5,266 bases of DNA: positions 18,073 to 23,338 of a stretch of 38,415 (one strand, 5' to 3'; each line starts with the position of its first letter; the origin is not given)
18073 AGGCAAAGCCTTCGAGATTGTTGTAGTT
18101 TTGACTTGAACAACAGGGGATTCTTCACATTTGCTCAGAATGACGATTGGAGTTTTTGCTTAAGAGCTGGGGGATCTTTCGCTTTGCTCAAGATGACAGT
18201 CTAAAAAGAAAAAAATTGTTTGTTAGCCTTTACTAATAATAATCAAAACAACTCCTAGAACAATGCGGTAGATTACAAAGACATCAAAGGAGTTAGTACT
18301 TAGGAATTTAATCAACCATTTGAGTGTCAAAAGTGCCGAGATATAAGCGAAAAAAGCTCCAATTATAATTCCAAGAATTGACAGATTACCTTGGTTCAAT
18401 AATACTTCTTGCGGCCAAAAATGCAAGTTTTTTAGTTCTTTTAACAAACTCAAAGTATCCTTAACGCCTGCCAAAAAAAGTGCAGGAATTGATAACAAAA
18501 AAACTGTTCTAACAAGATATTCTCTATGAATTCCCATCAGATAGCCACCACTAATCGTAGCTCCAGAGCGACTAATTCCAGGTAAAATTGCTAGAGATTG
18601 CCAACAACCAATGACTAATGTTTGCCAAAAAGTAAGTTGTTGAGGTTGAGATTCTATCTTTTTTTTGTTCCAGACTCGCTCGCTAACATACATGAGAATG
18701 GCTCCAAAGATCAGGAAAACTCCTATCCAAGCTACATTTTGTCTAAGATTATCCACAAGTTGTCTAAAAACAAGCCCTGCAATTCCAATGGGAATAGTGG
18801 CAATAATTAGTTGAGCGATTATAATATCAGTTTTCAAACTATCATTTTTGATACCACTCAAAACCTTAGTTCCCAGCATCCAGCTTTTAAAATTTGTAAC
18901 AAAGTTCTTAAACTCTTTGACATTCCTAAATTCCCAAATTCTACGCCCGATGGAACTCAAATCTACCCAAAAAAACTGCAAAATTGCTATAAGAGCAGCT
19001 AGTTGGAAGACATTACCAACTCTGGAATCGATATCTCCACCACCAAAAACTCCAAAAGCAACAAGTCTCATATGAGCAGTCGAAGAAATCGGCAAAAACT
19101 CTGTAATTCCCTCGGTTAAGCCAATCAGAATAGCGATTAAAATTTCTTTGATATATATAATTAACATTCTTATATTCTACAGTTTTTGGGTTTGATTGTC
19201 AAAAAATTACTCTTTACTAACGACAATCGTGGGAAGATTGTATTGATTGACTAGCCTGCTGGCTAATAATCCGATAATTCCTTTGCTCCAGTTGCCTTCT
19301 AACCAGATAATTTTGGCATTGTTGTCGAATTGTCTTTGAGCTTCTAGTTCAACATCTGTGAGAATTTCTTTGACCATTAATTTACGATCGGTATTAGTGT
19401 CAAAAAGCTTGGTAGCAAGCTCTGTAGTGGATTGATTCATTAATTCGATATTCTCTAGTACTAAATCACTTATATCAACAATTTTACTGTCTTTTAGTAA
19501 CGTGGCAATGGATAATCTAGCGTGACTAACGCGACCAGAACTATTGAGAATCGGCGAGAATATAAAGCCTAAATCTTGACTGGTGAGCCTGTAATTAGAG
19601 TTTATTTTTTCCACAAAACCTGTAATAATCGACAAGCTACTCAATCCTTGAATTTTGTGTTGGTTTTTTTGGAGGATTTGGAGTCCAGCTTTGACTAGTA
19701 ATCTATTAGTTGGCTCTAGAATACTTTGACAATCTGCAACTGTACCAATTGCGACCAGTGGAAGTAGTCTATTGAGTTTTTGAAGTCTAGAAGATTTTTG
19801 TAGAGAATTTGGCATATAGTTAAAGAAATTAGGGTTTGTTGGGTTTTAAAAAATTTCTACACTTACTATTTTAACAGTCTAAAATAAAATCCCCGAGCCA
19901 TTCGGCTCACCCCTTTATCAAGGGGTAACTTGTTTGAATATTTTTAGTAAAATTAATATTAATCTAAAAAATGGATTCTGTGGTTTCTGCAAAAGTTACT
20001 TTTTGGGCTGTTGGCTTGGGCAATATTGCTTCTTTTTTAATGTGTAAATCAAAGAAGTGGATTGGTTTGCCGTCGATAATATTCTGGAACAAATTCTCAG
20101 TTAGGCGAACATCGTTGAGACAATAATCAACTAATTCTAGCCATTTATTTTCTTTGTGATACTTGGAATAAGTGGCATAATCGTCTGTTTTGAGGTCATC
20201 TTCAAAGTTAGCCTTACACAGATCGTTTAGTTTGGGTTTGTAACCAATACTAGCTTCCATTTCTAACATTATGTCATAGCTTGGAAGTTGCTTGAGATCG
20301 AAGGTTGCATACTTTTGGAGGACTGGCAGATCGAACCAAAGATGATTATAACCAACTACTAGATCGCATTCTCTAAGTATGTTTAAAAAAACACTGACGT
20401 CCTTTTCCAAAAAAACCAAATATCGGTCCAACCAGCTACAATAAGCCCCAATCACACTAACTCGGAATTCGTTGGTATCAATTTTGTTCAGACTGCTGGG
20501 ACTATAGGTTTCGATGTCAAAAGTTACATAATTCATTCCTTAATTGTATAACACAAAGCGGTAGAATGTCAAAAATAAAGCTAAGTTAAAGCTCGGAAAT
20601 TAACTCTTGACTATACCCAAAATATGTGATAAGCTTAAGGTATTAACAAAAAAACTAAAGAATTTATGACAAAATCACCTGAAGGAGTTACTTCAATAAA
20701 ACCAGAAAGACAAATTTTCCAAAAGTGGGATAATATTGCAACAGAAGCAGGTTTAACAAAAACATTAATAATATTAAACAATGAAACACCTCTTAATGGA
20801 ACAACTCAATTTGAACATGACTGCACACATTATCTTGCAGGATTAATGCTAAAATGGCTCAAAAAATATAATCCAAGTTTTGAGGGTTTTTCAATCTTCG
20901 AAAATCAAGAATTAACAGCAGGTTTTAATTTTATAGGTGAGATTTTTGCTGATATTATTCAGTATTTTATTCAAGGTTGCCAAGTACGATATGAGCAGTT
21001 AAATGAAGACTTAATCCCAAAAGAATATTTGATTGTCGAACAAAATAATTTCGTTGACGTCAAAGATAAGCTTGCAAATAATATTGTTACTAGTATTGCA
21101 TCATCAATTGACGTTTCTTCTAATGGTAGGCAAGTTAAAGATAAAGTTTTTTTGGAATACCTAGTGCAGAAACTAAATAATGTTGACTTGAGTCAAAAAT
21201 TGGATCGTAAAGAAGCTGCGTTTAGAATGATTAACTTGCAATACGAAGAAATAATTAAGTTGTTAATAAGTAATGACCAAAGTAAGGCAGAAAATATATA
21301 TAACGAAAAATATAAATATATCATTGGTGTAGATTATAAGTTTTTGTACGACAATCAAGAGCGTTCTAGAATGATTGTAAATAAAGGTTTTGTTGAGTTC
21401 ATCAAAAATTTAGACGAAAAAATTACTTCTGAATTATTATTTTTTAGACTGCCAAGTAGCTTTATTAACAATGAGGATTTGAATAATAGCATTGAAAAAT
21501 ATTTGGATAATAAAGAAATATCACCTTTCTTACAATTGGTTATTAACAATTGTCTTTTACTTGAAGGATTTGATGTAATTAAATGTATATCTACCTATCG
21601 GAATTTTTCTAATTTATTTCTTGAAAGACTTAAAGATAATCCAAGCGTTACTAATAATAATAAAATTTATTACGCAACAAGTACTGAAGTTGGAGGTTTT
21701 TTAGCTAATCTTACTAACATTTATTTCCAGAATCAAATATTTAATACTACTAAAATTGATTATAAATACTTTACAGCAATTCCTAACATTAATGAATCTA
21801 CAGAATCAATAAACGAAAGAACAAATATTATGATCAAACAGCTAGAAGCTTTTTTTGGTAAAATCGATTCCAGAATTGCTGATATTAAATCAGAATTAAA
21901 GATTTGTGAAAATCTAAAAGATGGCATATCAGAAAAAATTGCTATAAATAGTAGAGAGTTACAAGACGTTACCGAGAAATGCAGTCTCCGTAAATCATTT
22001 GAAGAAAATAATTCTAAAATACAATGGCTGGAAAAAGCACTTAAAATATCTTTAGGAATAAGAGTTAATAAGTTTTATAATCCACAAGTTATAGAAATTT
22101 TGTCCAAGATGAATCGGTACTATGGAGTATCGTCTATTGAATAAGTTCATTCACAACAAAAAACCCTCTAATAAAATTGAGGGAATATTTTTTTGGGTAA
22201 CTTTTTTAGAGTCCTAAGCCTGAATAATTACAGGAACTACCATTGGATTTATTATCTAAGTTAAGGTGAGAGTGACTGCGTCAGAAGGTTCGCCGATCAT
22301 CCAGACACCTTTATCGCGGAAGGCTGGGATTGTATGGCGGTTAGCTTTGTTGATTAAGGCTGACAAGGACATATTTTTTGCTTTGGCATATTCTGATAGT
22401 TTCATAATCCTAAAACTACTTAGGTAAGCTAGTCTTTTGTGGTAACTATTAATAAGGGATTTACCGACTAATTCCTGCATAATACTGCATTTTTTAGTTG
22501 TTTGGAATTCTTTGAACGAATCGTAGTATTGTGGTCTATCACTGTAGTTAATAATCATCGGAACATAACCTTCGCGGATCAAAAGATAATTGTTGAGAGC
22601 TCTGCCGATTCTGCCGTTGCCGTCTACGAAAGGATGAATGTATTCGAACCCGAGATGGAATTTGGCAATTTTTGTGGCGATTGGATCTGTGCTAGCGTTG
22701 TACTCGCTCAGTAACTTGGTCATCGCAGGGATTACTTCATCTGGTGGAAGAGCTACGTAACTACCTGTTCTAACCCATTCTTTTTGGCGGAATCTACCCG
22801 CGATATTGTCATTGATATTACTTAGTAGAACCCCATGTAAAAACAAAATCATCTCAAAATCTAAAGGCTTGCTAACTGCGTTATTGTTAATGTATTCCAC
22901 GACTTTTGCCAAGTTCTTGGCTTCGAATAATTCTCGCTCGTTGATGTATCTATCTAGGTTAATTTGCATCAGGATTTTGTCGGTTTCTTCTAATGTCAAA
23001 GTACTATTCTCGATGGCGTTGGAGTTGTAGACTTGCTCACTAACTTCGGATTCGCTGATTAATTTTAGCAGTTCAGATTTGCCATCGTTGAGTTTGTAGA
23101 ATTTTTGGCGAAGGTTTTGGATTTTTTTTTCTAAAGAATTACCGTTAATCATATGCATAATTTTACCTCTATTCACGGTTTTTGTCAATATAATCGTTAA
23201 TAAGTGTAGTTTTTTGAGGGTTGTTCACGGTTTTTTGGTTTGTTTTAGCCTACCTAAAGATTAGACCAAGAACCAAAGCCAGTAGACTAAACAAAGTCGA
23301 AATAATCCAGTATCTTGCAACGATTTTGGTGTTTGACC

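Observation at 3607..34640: The R1 repeat (21 copies) is a hairpin maintained by compensatory changes around an invariant tandem G-A/G-A step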

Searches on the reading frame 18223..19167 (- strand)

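Call 8: search_protein_families(library=pfam, proteins=[window:18223-19167:-])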
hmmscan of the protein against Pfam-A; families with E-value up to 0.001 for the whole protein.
window:18223-19167:- (314 aa): 1 family
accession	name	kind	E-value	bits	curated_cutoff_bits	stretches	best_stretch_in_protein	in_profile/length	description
PF02673.24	BacA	-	9.9e-63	212.6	33.4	1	12-307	1-257/257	Bacitracin resistance protein BacA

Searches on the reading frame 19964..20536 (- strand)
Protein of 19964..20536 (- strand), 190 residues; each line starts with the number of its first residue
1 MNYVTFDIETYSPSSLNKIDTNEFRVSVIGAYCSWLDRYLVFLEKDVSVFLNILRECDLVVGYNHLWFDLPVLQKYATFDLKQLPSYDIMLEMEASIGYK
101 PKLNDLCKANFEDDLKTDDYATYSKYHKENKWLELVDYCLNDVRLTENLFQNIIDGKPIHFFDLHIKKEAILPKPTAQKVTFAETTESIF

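Call 76: search_protein_families(library=pfam, proteins=[window:19964-20536:-], max_evalue=0.01)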
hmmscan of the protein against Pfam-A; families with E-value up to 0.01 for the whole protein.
window:19964-20536:- (190 aa): 3 families
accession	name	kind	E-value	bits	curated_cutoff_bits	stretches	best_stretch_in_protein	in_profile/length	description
PF13482.12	RNase_H_2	-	0.00056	20.3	22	1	32-152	33-163/165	RNase_H superfamily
PF01612.26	DNA_pol_A_exo1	-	0.0039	17.4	23.6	1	66-153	84-168/173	3'-5' exonuclease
PF03104.25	DNA_pol_B_exo1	-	0.0081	16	23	0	50-99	150-206/242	DNA polymerase family B, exonuclease domain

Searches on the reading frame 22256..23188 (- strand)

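Call 9: search_protein_families(library=pfam, proteins=[window:22256-23188:-])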
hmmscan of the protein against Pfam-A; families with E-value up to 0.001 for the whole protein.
window:22256-23188:- (310 aa): 1 family
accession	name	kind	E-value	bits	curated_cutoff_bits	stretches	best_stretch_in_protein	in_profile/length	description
PF02661.23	Fic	-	1.3e-21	77.7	24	1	108-203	1-93/93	Fic/DOC family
